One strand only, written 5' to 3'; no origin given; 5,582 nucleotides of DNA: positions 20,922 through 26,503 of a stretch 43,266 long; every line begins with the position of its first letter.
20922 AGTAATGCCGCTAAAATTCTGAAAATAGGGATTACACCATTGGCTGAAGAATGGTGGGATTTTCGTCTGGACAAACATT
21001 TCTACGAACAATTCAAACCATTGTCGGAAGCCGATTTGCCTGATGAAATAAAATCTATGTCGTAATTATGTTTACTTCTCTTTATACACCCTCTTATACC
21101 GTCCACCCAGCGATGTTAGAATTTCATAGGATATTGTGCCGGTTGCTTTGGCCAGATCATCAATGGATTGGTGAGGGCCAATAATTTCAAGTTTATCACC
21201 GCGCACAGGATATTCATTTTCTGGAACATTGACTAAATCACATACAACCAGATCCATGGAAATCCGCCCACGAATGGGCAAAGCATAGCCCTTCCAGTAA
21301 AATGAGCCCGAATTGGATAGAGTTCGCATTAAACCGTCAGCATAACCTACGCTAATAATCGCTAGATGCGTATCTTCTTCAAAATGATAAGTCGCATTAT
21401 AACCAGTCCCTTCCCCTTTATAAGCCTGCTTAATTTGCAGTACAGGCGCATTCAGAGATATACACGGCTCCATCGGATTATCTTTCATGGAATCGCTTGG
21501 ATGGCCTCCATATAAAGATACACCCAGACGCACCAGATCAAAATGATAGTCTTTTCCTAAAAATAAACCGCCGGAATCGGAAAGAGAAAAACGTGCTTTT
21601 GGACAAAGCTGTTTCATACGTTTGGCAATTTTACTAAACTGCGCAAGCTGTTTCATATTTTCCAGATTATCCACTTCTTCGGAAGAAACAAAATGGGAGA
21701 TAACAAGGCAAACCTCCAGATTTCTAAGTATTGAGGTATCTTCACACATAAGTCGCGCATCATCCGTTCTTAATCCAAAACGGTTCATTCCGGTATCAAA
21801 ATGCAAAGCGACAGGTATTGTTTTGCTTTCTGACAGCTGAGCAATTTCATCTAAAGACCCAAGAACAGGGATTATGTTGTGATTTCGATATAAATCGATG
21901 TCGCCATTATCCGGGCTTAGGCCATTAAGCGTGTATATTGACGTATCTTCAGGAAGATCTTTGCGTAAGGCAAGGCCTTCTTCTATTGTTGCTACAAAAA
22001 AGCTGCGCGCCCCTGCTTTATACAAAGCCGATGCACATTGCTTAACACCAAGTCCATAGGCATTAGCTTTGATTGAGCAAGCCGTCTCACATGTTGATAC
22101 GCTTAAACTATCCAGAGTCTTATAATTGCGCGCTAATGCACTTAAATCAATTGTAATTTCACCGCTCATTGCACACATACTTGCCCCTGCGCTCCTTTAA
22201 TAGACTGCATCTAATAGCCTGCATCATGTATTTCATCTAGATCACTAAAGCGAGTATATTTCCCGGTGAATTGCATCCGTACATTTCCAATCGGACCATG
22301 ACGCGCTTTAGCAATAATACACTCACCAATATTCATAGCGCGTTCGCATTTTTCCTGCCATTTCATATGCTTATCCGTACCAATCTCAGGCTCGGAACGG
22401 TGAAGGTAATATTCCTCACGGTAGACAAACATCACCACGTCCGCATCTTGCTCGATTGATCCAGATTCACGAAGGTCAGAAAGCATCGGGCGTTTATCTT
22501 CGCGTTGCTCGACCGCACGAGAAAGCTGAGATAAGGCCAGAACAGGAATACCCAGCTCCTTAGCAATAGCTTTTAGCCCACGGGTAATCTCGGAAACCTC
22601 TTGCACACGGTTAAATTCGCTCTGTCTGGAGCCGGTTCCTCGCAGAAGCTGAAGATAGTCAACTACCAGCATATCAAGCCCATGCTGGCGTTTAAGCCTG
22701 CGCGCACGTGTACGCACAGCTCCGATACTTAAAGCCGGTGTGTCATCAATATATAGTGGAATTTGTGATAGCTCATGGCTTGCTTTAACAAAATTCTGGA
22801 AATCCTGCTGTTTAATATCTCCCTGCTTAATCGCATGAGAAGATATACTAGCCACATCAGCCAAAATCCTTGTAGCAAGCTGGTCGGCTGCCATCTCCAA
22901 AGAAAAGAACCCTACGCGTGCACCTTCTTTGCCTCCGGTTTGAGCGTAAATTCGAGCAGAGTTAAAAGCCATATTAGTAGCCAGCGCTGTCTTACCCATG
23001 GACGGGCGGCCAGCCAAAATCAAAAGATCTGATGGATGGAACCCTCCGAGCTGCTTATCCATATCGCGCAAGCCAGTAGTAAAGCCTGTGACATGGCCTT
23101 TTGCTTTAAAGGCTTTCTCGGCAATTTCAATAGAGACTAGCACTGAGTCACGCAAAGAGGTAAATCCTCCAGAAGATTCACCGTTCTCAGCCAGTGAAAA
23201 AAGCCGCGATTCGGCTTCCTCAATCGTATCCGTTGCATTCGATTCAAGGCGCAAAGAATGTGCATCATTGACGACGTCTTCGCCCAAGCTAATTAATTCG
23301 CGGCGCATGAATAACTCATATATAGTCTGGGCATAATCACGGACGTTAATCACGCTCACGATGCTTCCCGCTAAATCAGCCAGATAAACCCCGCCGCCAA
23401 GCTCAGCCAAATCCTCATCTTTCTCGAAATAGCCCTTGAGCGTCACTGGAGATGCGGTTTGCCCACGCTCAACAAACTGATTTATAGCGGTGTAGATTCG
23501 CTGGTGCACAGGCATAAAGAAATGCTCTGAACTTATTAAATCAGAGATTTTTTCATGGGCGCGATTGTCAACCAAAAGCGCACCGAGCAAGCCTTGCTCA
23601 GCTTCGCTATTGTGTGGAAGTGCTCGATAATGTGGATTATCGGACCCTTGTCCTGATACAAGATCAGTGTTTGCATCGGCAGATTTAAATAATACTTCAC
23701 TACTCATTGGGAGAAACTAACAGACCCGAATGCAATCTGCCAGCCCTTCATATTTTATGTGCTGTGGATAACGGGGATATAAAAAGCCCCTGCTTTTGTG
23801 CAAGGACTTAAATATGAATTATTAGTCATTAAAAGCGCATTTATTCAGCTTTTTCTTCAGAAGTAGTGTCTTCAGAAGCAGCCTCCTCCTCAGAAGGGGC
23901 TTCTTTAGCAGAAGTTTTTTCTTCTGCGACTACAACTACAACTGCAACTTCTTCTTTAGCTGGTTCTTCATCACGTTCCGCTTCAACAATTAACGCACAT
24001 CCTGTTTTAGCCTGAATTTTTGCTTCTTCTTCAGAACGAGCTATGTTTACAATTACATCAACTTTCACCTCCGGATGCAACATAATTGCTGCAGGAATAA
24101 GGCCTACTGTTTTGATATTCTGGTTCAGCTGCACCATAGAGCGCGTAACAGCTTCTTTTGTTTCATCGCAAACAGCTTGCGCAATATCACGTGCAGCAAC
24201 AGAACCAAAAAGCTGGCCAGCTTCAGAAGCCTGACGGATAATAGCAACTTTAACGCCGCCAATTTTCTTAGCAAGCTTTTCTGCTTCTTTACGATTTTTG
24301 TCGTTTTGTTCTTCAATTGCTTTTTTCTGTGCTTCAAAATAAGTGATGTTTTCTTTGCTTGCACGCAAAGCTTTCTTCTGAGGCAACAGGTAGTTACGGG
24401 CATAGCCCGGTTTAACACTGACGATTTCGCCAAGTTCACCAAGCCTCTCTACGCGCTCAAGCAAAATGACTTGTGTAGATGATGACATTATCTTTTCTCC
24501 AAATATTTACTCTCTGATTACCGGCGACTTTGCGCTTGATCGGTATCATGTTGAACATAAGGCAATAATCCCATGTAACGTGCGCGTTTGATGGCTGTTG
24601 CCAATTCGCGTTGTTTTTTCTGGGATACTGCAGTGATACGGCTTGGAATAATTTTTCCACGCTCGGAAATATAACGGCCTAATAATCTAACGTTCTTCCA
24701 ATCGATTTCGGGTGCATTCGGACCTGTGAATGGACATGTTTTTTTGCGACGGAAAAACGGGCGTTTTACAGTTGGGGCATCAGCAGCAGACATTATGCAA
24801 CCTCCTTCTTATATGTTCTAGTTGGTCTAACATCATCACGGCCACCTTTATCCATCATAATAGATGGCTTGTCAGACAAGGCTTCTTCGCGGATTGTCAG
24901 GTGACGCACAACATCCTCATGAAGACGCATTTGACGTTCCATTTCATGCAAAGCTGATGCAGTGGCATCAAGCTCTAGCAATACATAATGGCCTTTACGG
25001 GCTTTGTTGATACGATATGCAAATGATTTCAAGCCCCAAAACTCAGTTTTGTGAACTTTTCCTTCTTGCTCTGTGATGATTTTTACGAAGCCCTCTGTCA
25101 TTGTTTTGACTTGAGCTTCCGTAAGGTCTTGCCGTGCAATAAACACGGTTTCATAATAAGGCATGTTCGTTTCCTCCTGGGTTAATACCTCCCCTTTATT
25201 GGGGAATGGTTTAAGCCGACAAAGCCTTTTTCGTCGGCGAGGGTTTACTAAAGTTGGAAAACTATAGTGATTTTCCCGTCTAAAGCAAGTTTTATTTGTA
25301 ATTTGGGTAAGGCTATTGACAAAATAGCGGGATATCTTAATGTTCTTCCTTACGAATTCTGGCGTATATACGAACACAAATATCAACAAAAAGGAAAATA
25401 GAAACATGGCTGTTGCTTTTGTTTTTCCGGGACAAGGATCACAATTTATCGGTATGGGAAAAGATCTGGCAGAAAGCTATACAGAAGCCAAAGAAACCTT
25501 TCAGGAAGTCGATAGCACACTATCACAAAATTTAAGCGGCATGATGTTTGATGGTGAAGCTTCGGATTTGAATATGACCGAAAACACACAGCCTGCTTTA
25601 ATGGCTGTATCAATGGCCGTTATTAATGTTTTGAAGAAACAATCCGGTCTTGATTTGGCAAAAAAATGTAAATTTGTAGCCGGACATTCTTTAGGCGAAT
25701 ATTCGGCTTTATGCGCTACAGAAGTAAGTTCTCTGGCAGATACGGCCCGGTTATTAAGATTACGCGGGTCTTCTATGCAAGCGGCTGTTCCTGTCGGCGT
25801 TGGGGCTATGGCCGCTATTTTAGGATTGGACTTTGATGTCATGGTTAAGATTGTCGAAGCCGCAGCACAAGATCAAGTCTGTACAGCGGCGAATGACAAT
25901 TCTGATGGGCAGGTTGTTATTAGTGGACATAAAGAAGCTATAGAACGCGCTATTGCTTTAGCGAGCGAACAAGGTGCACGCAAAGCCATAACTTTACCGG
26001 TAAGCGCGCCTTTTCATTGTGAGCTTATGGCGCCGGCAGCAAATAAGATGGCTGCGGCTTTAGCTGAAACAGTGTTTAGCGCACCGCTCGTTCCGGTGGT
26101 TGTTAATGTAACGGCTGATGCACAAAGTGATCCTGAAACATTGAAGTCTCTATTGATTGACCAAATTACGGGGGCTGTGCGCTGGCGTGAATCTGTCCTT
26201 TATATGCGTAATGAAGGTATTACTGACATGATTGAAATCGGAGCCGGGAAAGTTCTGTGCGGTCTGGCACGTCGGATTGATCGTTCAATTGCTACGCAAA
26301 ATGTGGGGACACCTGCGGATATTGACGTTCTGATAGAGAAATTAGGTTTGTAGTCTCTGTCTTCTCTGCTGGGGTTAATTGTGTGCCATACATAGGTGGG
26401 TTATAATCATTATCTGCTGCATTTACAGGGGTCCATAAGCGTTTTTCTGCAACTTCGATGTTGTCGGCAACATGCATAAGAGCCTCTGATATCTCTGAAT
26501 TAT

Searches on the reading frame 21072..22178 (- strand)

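Call 47: search_protein_families(library=pfam, proteins=[window:21072-22178:-], max_evalue=0.00001)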
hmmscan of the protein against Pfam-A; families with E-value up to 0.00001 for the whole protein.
window:21072-22178:- (368 aa): 2 families
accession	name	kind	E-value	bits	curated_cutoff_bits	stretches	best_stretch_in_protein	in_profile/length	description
PF01168.26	Ala_racemase_N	-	3.8e-51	174.4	24.1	1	10-227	1-220/220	Alanine racemase, N-terminal domain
PF00842.27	Ala_racemase_C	-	4e-35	120.6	25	1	240-365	2-127/127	Alanine racemase, C-terminal domain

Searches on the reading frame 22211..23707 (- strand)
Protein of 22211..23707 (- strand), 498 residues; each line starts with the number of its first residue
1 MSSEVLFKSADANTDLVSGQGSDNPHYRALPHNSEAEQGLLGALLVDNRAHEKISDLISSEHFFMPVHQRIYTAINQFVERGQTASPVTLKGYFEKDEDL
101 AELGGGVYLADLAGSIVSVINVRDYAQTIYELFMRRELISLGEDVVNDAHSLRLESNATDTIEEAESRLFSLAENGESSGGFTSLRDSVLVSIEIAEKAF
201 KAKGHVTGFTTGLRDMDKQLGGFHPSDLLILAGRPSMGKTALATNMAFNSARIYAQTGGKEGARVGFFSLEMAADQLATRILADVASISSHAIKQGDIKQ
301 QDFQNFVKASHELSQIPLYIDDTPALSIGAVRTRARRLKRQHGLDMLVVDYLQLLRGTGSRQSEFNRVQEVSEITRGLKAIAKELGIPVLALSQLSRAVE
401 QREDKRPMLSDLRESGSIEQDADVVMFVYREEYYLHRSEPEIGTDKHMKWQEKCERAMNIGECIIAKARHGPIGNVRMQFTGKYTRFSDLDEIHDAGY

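Call 47: search_protein_families(library=pfam, proteins=[window:22211-23707:-], max_evalue=0.00001)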
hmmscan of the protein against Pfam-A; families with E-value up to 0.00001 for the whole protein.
window:22211-23707:- (498 aa): 3 families
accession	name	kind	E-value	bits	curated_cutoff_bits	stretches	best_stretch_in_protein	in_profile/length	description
PF03796.21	DnaB_C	-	1.1e-102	343.2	27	1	208-489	1-255/255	DnaB-like helicase C terminal domain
PF00772.26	DnaB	-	4e-28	97.9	23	1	30-131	2-103/103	DnaB-like helicase N terminal domain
PF13481.12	AAA_25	-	2.3e-14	53.9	27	1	221-395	27-190/195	AAA domain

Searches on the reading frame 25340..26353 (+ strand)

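Call 47: search_protein_families(library=pfam, proteins=[window:25340-26353:+], max_evalue=0.00001)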
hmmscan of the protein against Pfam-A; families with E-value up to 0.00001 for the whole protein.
window:25340-26353:+ (337 aa): 1 family
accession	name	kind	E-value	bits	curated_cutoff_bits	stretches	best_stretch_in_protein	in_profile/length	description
PF00698.26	Acyl_transf_1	-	3.9e-34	119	32.7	1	27-302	2-267/319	Acyl transferase domain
